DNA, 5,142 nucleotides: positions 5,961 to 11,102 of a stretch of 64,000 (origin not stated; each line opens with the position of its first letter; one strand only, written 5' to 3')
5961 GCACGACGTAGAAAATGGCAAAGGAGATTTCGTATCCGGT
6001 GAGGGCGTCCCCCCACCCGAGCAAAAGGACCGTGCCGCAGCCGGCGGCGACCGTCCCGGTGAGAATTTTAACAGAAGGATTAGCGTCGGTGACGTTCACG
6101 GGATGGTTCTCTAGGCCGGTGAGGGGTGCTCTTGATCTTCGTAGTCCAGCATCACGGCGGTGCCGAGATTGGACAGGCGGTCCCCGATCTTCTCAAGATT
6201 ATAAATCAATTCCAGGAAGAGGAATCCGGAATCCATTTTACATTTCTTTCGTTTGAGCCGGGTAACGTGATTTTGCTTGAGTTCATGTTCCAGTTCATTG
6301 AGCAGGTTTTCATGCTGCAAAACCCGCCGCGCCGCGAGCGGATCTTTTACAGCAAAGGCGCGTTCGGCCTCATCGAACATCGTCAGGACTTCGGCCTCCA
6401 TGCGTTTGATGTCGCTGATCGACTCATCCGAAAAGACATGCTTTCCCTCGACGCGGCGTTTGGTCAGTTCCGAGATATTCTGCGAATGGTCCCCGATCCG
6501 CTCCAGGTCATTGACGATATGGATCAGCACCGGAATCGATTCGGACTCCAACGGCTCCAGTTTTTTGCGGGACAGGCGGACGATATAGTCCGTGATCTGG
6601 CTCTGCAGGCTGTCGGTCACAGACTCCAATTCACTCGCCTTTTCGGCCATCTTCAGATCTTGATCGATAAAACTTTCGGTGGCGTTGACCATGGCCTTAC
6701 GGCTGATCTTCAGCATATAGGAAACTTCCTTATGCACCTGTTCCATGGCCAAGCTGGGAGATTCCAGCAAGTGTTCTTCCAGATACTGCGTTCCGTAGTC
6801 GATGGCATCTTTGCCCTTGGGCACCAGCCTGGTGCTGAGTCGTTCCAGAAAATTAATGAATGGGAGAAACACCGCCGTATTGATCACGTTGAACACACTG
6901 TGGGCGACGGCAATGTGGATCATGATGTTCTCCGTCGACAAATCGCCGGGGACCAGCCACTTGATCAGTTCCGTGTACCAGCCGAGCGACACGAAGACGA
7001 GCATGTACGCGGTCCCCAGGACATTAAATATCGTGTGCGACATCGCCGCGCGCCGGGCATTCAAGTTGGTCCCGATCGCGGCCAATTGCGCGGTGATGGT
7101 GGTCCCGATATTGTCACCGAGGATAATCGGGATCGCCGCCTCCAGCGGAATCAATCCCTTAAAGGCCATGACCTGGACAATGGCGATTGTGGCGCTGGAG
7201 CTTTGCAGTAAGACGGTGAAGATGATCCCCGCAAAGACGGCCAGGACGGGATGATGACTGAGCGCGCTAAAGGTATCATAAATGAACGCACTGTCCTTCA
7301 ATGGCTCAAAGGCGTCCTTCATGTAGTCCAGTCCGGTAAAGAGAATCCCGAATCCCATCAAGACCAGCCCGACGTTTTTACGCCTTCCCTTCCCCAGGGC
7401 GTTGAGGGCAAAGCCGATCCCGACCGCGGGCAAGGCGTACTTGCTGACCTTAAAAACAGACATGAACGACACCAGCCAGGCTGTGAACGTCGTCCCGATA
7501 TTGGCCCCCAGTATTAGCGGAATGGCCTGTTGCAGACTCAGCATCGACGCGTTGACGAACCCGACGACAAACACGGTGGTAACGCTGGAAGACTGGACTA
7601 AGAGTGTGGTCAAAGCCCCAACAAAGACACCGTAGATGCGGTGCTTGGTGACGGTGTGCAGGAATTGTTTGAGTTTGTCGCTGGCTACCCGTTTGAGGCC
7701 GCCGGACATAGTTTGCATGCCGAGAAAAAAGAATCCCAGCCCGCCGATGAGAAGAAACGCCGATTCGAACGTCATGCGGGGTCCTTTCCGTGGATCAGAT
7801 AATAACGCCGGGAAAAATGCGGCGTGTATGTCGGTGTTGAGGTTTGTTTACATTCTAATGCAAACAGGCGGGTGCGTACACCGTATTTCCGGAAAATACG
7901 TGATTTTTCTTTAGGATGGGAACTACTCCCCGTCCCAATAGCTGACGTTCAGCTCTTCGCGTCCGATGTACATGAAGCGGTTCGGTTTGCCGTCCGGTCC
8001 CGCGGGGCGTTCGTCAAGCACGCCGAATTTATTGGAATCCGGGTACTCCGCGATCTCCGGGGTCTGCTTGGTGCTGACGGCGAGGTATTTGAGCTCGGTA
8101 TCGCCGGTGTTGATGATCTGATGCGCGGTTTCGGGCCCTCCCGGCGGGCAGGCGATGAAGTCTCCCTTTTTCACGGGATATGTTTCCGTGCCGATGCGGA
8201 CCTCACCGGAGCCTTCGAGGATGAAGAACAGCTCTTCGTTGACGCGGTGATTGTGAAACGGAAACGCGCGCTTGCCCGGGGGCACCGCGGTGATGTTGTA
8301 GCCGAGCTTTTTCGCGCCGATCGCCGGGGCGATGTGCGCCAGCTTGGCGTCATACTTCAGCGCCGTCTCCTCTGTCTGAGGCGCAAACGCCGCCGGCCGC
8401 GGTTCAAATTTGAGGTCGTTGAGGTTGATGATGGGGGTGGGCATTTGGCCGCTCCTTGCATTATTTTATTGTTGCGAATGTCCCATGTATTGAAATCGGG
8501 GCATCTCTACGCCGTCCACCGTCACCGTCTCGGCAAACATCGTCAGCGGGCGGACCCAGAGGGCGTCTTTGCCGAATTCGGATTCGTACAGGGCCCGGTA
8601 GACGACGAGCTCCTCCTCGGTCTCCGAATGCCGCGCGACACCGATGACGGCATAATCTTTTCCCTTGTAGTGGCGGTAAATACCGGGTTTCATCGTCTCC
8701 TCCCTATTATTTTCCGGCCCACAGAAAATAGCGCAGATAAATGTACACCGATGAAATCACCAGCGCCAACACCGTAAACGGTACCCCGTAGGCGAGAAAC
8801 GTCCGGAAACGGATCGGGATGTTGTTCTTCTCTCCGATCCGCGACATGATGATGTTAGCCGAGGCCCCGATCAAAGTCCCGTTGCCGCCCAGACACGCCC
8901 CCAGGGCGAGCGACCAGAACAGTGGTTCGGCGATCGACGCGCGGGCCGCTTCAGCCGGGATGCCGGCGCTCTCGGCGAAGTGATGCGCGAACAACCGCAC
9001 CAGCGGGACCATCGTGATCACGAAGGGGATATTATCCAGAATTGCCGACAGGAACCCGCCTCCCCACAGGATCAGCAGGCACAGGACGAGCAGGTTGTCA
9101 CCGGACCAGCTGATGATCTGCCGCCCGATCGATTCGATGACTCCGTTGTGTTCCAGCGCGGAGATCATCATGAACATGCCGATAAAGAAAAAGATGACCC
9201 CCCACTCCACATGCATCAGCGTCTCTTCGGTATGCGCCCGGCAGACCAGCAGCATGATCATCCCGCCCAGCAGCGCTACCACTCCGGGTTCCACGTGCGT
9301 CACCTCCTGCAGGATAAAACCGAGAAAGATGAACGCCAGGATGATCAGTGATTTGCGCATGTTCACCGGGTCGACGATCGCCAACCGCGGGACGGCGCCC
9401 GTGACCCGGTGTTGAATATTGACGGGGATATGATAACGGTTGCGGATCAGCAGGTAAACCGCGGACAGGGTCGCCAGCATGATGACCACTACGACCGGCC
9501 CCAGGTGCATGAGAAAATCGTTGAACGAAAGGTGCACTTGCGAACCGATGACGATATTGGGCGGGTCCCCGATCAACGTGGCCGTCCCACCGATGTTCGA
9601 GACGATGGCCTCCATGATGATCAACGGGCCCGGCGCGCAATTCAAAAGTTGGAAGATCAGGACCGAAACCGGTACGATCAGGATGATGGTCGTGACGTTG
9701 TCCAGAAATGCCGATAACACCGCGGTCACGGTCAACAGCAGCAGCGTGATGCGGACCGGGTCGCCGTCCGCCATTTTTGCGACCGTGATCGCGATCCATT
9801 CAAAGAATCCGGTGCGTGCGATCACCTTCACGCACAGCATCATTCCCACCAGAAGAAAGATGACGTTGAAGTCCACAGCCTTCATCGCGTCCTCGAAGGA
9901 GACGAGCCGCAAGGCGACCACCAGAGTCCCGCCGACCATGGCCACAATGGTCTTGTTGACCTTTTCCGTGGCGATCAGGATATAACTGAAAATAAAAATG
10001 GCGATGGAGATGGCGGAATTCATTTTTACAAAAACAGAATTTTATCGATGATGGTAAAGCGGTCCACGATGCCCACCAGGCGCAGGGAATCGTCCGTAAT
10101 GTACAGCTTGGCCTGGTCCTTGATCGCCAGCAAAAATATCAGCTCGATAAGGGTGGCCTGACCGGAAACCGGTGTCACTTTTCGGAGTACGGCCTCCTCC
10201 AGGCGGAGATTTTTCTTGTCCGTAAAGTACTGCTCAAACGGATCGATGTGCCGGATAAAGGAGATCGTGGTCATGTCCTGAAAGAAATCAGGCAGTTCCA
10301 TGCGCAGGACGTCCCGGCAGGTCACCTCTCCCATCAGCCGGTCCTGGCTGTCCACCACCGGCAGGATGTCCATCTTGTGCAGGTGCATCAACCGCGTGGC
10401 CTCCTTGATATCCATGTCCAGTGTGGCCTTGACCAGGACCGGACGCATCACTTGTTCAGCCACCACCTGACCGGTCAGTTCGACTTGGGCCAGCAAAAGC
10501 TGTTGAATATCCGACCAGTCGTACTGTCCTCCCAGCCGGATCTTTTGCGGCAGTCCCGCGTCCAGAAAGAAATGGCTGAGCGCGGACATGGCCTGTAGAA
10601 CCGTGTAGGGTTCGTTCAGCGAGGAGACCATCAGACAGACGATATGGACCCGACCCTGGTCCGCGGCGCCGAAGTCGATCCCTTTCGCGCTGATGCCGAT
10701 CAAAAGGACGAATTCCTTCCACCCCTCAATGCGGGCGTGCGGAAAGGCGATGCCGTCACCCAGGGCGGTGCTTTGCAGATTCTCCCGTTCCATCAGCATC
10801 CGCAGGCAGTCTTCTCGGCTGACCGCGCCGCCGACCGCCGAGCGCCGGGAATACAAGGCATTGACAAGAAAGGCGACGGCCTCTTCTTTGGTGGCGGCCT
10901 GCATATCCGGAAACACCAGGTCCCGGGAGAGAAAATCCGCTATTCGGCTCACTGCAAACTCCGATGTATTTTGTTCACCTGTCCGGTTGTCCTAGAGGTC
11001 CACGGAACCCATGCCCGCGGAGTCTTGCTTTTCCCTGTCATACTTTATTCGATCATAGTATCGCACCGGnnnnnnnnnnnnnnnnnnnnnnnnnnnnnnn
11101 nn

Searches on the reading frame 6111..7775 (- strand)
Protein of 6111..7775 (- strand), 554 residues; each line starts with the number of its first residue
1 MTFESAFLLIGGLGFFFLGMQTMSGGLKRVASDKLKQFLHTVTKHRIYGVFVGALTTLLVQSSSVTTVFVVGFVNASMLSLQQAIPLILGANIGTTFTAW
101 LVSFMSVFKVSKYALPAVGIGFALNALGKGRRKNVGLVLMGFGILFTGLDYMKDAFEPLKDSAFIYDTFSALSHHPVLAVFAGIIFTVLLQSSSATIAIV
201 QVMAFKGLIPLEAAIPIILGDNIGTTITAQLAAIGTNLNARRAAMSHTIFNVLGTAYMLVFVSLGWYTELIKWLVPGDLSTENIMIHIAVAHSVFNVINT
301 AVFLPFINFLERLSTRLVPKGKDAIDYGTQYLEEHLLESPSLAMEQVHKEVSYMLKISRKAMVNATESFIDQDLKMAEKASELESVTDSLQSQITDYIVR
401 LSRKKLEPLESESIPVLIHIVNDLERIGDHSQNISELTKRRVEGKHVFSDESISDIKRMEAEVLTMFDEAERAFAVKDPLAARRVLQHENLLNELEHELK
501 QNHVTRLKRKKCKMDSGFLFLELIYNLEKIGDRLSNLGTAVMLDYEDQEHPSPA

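Call 111: search_protein_families(library=pfam, proteins=[window:6111-7775:-], max_evalue=0.0001)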
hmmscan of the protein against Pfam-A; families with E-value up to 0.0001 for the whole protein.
window:6111-7775:- (554 aa): 2 families
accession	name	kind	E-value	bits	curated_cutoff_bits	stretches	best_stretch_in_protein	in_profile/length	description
PF02690.20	Na_Pi_cotrans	-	1.6e-62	210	29.1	2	15-153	1-136/137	Na+/Pi-cotransporter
PF01895.24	PhoU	-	3.3e-31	107.9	23.5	2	354-437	4-88/89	PhoU domain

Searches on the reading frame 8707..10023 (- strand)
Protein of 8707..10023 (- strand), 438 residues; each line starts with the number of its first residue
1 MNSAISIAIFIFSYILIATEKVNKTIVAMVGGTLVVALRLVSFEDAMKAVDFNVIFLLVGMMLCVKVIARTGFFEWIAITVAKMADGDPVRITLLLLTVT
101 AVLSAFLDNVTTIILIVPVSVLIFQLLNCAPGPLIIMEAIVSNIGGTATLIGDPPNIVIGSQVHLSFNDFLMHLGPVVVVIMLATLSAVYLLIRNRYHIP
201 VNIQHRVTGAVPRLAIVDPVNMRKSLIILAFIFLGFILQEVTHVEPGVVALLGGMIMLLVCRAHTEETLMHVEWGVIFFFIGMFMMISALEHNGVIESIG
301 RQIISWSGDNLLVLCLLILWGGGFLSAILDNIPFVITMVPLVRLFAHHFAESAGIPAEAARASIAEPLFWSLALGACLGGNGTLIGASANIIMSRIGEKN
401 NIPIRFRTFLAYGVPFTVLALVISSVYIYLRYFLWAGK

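Call 111: search_protein_families(library=pfam, proteins=[window:8707-10023:-], max_evalue=0.0001)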
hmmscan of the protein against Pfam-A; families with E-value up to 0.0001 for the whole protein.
window:8707-10023:- (438 aa): 3 families
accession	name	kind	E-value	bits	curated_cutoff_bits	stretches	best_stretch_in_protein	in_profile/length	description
PF03600.22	CitMHS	-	1.6e-83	281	31.9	1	14-375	1-336/336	Citrate transporter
PF02040.21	ArsB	-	3.6e-20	73.2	22.2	1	7-430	3-421/423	Arsenical pump membrane protein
PF06450.18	NhaB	-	4.8e-06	26.2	27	1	136-193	206-264/515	Bacterial Na+/H+ antiporter B (NhaB)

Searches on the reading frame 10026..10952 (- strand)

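Call 111: search_protein_families(library=pfam, proteins=[window:10026-10952:-], max_evalue=0.0001)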
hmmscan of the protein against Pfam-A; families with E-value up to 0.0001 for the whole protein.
window:10026-10952:- (308 aa): 2 families
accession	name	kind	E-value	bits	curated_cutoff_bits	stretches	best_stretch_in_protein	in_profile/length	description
PF00359.27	PTS_EIIA_2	-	7.8e-21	75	27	1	7-138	2-128/144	Phosphoenolpyruvate-dependent sugar phosphotransferase system, EIIA 2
PF00571.33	CBS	-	1.1e-10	42.1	24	1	166-217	2-53/57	CBS domain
